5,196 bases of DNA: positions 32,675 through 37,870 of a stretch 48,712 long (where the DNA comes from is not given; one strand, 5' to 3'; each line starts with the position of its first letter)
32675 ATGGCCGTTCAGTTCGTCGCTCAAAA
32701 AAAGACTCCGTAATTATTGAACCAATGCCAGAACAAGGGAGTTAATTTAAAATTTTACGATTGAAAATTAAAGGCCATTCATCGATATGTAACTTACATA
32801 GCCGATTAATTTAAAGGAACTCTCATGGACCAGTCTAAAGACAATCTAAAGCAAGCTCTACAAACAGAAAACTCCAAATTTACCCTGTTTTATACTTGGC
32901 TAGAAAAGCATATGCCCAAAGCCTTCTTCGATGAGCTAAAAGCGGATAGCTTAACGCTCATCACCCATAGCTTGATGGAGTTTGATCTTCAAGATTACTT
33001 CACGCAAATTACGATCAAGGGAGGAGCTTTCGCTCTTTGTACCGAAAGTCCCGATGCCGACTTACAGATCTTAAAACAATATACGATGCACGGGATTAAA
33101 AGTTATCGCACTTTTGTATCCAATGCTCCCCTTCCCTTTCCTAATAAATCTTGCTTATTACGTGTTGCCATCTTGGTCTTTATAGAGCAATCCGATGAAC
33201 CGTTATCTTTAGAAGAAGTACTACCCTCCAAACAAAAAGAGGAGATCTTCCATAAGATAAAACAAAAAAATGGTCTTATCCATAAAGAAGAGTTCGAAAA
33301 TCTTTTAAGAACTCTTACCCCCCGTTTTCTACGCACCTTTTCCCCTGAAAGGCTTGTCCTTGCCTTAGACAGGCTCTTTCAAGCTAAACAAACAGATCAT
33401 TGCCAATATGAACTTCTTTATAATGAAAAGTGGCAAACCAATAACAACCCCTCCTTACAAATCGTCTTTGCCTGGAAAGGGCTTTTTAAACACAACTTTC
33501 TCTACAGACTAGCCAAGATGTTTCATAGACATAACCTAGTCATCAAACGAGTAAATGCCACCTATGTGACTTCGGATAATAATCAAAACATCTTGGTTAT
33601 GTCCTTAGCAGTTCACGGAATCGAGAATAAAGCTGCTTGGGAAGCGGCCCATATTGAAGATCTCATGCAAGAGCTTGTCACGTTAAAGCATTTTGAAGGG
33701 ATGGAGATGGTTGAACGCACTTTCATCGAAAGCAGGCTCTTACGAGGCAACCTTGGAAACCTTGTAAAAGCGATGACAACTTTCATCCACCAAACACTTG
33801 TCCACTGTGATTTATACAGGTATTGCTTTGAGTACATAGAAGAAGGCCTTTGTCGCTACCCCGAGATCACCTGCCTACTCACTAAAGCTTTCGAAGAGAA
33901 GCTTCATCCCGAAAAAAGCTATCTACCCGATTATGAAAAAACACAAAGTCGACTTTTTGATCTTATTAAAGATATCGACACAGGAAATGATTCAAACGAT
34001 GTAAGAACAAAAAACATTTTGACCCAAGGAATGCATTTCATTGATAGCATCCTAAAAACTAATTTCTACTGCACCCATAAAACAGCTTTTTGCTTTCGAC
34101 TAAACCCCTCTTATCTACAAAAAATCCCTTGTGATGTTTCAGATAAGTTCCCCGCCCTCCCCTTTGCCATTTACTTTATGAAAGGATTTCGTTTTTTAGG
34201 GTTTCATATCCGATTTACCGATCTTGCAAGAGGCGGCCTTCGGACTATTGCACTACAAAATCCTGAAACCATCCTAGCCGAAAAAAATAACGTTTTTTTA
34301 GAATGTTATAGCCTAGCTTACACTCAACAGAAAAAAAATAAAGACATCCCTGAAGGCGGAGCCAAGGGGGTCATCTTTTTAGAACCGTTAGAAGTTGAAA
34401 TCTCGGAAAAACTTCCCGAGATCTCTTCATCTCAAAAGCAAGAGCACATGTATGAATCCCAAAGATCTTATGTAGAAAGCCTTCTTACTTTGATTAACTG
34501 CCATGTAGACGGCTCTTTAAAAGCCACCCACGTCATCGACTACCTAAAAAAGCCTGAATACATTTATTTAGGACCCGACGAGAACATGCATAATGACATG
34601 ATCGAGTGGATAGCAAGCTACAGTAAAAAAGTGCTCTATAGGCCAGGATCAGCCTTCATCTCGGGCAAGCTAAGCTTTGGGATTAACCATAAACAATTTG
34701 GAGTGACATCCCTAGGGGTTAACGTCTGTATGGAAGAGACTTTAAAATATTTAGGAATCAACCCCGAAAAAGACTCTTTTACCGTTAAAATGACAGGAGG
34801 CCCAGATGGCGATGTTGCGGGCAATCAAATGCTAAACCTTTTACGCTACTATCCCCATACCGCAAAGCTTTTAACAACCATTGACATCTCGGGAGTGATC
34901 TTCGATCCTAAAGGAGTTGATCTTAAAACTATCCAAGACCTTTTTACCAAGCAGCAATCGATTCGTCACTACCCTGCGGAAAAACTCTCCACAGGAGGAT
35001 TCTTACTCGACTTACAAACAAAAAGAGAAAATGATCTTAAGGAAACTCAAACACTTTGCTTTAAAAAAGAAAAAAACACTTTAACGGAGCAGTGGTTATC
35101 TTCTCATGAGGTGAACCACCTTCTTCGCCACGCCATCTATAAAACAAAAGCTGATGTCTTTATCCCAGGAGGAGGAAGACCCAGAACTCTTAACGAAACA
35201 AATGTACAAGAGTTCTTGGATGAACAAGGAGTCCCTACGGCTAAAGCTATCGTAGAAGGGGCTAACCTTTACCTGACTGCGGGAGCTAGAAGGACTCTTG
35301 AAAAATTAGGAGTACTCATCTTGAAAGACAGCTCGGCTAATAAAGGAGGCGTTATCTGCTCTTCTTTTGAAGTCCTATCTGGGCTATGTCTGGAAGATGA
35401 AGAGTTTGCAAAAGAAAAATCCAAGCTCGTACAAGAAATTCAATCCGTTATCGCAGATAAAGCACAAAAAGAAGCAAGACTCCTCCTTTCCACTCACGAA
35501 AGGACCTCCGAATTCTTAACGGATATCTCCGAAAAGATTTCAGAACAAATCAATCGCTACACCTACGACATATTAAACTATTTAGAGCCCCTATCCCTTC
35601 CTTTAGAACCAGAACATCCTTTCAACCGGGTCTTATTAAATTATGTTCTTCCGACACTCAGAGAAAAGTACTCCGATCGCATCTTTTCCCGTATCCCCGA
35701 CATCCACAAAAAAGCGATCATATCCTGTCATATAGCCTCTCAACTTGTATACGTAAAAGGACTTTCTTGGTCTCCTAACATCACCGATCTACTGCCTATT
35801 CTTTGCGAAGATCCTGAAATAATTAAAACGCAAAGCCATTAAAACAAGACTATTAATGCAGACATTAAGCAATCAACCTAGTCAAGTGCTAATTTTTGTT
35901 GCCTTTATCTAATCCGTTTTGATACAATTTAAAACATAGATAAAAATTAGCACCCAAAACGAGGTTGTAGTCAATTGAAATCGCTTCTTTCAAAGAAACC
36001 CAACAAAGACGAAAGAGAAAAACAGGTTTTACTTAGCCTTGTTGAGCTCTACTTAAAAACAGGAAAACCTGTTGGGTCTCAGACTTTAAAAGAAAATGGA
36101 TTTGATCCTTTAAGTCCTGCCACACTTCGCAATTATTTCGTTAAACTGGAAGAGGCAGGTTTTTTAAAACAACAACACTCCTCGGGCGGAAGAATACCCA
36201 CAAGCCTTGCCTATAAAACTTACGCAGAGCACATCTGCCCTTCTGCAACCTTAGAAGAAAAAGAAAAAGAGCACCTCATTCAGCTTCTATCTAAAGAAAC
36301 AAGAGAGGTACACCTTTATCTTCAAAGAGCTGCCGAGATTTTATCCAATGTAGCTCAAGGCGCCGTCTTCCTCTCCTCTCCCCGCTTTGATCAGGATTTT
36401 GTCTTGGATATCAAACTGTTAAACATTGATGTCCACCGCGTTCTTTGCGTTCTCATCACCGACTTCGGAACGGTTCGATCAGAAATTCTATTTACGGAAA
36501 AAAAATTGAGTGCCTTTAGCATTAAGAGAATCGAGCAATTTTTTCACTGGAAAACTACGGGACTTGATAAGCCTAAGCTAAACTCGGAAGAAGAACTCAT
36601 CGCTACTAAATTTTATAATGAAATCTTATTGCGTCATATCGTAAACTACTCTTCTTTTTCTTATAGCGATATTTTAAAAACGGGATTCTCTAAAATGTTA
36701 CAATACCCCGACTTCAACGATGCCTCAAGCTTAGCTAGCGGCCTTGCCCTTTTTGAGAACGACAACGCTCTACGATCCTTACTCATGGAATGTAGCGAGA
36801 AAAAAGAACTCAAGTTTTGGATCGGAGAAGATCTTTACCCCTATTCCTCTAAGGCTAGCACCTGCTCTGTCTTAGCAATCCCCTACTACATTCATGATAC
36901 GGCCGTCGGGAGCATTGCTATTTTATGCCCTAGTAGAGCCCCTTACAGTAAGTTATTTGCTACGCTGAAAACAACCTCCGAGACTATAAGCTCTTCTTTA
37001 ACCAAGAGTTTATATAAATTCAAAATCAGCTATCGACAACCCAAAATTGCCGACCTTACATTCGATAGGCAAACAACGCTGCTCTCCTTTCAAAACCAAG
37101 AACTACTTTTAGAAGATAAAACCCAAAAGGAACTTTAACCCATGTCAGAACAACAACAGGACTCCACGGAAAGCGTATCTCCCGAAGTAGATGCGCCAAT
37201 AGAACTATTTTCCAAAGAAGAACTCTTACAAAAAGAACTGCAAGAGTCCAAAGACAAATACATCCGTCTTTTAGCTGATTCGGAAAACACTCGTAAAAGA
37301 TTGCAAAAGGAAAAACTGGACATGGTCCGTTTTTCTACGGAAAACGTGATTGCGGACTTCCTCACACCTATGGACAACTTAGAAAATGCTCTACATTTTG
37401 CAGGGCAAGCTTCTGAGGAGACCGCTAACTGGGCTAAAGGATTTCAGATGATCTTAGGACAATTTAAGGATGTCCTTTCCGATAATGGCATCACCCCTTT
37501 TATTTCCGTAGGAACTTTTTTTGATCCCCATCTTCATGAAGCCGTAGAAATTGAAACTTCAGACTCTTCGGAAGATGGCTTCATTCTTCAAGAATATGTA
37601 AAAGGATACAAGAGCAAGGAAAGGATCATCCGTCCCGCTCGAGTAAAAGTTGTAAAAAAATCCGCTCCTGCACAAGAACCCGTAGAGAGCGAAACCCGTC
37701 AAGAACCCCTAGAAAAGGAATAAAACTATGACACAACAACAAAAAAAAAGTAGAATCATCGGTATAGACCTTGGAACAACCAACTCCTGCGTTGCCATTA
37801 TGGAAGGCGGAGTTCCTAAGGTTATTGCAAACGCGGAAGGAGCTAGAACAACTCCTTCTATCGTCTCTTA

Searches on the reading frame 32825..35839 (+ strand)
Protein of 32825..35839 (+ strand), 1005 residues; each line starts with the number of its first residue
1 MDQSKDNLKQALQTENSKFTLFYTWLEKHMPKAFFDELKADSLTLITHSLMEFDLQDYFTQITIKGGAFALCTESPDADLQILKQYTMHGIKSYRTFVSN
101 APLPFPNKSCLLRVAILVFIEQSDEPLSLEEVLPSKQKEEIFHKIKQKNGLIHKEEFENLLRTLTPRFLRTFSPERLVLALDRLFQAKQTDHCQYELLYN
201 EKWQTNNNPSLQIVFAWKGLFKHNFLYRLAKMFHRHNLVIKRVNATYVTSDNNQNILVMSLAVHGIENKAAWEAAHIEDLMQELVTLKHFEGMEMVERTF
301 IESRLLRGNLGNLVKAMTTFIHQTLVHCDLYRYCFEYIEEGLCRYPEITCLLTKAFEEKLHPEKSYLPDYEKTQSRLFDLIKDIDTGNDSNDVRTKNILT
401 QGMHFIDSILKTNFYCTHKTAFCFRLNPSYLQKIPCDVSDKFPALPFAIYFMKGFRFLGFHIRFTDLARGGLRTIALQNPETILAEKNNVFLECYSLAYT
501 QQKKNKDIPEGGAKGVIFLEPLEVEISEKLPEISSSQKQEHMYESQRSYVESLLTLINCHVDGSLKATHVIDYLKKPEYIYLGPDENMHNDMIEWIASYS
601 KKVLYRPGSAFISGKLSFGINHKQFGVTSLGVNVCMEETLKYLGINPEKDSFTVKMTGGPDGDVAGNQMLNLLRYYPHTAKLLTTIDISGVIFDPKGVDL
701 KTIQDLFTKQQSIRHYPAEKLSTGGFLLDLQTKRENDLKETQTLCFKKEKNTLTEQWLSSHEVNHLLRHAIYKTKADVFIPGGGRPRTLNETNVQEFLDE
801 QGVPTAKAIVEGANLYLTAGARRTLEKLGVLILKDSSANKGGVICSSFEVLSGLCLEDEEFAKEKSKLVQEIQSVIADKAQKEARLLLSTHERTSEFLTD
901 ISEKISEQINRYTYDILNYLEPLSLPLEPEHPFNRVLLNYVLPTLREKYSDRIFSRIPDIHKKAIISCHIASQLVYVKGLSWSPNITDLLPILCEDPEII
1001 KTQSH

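Call 52: search_protein_families(library=pfam, proteins=[window:32825-35839:+], max_evalue=0.00001)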
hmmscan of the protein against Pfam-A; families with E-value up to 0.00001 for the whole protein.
window:32825-35839:+ (1005 aa): 2 families
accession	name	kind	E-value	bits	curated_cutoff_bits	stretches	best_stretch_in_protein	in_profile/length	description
PF00208.27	ELFV_dehydrog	-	3.1e-32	112.7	23.4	1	620-884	3-218/241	Glutamate/Leucine/Phenylalanine/Valine dehydrogenase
PF05088.18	Bac_GDH_CD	-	1.3e-29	103.5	22.8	1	391-889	10-485/497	Bacterial NAD-glutamate dehydrogenase, catalytic domain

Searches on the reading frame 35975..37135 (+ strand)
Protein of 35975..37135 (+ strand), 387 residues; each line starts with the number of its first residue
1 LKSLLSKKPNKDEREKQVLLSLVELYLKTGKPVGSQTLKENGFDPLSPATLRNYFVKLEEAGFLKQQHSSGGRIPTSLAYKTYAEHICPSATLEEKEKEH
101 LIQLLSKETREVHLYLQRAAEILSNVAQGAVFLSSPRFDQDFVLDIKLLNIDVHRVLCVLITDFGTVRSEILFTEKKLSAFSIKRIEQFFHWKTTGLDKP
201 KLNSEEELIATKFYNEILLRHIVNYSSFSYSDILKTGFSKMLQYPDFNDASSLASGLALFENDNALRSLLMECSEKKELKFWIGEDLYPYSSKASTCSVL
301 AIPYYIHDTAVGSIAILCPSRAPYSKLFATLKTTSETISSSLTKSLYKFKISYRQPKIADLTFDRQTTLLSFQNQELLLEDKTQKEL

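Call 52: search_protein_families(library=pfam, proteins=[window:35975-37135:+], max_evalue=0.00001)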
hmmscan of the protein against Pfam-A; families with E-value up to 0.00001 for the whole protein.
window:35975-37135:+ (387 aa): 1 family
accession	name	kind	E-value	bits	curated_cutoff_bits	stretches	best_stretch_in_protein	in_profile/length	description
PF01628.27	HrcA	-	4.4e-32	112.2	22.2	1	116-326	4-213/215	HrcA protein C terminal domain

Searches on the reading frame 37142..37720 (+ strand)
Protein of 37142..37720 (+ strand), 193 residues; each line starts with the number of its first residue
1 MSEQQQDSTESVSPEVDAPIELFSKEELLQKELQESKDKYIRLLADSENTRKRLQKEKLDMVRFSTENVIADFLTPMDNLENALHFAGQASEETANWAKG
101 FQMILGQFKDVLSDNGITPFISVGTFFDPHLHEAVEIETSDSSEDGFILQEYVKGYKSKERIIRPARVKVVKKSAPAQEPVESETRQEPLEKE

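Call 52: search_protein_families(library=pfam, proteins=[window:37142-37720:+], max_evalue=0.00001)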
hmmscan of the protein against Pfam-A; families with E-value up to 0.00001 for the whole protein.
window:37142-37720:+ (193 aa): 1 family
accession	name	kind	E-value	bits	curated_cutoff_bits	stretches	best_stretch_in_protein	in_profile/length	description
PF01025.24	GrpE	-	3.5e-43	147.6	25.8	1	4-172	8-165/165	GrpE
